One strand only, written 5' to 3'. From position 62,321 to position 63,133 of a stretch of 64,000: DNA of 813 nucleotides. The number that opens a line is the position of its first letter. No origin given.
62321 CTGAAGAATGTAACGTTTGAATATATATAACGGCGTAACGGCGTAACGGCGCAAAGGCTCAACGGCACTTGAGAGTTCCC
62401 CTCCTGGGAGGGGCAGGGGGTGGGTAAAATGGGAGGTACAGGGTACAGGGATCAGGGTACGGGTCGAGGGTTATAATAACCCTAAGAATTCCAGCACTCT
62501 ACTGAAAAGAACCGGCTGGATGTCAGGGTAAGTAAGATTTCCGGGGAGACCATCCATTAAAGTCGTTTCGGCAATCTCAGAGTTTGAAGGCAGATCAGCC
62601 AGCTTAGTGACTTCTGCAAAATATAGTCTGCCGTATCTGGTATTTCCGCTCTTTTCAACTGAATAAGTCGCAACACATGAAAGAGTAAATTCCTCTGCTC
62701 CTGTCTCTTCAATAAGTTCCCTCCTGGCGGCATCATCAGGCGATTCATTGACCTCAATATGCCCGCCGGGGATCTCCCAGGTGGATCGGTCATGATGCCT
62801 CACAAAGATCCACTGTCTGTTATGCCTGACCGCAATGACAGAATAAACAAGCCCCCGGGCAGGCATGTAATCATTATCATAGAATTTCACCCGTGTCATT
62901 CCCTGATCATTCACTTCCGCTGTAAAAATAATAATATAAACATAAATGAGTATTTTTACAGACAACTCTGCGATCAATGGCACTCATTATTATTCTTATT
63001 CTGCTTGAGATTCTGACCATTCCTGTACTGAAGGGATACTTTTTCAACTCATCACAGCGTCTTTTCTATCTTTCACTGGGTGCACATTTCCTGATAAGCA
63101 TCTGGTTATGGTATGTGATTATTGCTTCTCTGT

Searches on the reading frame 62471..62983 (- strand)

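Call 46: search_protein_families(library=ncbifam, proteins=[window:62471-62983:-], max_evalue=0.00001)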
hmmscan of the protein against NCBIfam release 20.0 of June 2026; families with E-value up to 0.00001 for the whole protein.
window:62471-62983:- (170 aa): 7 families
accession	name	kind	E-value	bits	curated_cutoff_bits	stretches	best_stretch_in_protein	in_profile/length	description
TIGR02705.1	nudix_YtkD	equivalog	2.8e-19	69.2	154.4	1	31-149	12-127/156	RNA deprotection pyrophosphohydrolase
NF008044.0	PRK10776.1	equivalog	5e-09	36.1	148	1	58-134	17-96/130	8-oxo-dGTP diphosphatase MutT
NF006530.0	PRK08999.1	equivalog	2.3e-07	30.2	245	1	64-133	30-97/315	Nudix family hydrolase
NF001938.0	PRK00714.1-5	equivalog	4.7e-07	29.3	116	1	55-100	25-78/172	RNA pyrophosphohydrolase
NF001937.0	PRK00714.1-4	equivalog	2.1e-06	27.4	139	1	48-103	12-67/161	RNA pyrophosphohydrolase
NF041652.1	Nud_hyd_Dein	equivalog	4e-06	27.1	200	1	63-107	39-83/152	Nudix hydrolase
NF001934.0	PRK00714.1-1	equivalog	9.1e-06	25.2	241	0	49-100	13-64/176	RNA pyrophosphohydrolase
